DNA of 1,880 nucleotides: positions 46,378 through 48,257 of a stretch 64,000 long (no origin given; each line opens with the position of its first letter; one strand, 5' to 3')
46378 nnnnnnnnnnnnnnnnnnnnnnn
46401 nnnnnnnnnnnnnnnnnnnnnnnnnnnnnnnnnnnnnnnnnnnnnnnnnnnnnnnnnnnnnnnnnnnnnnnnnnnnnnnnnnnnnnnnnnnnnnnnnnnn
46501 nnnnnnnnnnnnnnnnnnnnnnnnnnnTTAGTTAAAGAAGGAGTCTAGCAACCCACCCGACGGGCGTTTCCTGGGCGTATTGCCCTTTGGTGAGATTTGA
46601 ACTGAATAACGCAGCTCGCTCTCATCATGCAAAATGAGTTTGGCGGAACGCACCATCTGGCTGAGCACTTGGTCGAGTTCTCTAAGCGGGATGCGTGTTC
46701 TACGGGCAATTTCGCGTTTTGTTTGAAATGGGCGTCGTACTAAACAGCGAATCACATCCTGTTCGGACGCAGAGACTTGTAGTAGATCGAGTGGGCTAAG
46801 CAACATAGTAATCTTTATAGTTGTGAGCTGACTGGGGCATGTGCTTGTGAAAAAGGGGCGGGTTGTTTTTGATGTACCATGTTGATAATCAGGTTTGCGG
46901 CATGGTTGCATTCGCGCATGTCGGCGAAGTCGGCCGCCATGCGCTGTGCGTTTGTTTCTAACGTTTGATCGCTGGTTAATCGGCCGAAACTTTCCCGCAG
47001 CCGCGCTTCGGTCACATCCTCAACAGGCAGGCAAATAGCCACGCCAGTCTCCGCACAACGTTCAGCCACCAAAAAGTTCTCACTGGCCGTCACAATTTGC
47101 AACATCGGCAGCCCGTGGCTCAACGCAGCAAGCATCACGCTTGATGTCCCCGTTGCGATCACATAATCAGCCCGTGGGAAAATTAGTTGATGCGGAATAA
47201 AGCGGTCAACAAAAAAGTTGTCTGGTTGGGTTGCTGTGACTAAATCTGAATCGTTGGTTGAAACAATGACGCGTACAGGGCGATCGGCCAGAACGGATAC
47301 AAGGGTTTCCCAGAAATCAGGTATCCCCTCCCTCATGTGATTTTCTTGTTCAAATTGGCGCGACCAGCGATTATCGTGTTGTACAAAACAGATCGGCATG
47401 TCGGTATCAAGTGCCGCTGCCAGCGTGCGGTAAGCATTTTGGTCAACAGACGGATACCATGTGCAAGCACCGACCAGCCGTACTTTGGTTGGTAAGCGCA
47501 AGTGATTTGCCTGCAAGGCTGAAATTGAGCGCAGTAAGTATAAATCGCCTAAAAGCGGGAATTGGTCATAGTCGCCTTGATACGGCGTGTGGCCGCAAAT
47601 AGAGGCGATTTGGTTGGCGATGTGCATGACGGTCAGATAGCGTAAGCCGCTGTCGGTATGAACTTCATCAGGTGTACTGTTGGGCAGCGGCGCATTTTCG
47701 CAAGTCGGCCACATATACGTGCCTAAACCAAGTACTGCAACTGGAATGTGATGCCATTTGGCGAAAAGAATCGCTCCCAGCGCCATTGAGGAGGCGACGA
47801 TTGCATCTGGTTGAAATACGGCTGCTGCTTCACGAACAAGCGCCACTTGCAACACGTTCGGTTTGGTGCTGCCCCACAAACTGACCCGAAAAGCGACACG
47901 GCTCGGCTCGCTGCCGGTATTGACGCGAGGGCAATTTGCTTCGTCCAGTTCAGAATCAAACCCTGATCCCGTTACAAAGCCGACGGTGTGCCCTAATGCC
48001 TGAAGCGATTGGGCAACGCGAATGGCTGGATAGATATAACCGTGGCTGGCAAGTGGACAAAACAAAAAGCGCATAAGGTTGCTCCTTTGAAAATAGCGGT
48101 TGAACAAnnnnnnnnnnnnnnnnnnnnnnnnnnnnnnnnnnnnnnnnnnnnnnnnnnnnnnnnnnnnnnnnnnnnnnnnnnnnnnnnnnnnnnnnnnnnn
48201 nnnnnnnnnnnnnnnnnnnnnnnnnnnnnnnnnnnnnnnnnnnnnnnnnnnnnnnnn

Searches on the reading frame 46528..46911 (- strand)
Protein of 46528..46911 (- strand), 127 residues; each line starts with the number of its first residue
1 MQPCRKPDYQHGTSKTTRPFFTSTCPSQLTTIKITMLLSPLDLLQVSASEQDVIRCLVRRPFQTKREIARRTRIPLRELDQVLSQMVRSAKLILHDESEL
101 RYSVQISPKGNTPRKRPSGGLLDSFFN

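Call 3: search_protein_families(library=pfam, proteins=[window:46528-46911:-], max_evalue=0.01)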
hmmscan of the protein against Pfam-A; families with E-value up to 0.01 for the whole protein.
window:46528-46911:- (127 aa): 1 family
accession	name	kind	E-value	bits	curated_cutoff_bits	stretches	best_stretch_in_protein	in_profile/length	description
PF08221.17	HTH_9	-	0.00044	20.8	23.4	1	51-88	16-53/62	RNA polymerase III subunit RPC82 helix-turn-helix domain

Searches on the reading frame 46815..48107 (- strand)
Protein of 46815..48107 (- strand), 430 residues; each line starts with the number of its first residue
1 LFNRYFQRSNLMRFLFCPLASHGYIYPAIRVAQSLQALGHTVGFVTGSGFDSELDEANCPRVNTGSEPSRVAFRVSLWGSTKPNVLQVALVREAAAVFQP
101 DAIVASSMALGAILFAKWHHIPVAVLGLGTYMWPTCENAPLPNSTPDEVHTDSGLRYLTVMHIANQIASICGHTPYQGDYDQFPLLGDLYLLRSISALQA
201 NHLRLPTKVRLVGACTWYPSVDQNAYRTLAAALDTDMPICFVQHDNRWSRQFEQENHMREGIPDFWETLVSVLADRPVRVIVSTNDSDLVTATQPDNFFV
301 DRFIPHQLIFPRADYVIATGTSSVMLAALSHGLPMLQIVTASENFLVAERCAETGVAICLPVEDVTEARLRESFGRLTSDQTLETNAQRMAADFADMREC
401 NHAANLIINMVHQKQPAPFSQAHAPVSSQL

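Call 3: search_protein_families(library=pfam, proteins=[window:46815-48107:-], max_evalue=0.01)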
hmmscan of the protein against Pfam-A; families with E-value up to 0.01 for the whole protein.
window:46815-48107:- (430 aa): 3 families
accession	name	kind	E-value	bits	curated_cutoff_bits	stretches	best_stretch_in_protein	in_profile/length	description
PF06722.18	EryCIII-like_C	-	6.7e-15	55.8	31.7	1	280-395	14-130/145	Erythromycin biosynthesis protein CIII-like, C-terminal domain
PF03033.26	Glyco_transf_28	-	0.00012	22.5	26.2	1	22-124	9-115/139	Glycosyltransferase family 28 N-terminal domain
PF13439.12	Glyco_transf_4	-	0.00064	20.2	28.5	1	30-123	10-99/170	Glycosyltransferase Family 4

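Call 8: search_protein_families(library=ncbifam, proteins=[window:46815-48107:-], max_evalue=0.01)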
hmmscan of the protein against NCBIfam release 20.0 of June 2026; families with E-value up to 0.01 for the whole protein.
window:46815-48107:- (430 aa): 4 families
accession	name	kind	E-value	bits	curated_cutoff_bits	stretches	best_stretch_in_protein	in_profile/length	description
TIGR01426.2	MGT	subfamily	3.9e-26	92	260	2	263-410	241-390/393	macrolide family glycosyltransferase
TIGR04516.1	glycosyl_450act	subfamily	6.4e-16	58.4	440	1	267-396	269-399/418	activator-dependent family glycosyltransferase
NF033129.1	macro_glyco_Mgt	subfamily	3.8e-11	42.6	700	1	263-408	241-389/393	macrolide-inactivating glycosyltransferase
NF000362.1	self_GT_OleI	exception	1.5e-10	40.8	700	1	292-403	301-409/424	OleI family self-immunity macrolide glycosyltransferase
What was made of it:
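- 46815..48107 (-): GT1-family (GT-B, EryCIII/MGT-like) glycosyltransferase immediately downstream of lanM. The probable start is the ATG at 48074. Pfam and NCBIfam (calls 3, 8).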

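Call 43: search_solved_structures(query=window:46815-48107:-, max_evalue=0.001)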
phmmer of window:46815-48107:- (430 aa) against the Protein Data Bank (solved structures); distinct sequences matched with E-value up to 0.001: 30.
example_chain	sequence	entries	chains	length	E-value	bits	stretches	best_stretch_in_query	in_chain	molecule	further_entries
3otg_A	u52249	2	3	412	1.6e-15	60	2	274-403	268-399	CalG1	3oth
6kqx_A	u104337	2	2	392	1e-13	54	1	262-404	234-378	Uncharacterized UDP-glucosyltransferase YjiC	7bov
6kqw_A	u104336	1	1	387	1.3e-13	53.7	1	262-403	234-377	Uncharacterized UDP-glucosyltransferase YjiC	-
7vlb_A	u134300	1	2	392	1.3e-12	50.3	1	262-404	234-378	UDP-glycosyltransferase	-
3ia7_A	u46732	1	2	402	2.2e-12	49.6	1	262-395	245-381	CalG4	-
2yjn_A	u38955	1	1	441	4.4e-11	45.3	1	268-394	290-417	GLYCOSYLTRANSFERASE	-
9ke1_A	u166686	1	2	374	6.5e-11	44.8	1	277-396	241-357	Rhamnosyltransferase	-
2iya_A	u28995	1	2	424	2.2e-10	43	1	264-403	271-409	OLEANDOMYCIN GLYCOSYLTRANSFERASE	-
9ke2_A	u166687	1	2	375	6e-10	41.6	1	277-396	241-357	Rhamnosyltransferase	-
5du2_A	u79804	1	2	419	9.1e-10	41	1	263-394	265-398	EspG2 glycosyltransferase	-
6pnt_A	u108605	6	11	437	1.2e-08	37.3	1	262-406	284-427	UDP-glycosyltransferase 202A2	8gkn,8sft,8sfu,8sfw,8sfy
3rsc_A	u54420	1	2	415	2.8e-08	36.1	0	10-67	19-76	CalG2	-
3iaa_A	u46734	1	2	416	2.8e-08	36.1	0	10-67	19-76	CalG2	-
3wad_A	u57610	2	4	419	8.2e-08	34.5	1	270-397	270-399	Glycosyltransferase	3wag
7xx4_A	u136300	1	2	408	1e-07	34.2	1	294-407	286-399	Oleandomycin glycosyltransferase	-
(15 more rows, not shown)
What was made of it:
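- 46815..48107 (-): PDB hits CalG1, YjiC, OleD (call 43).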
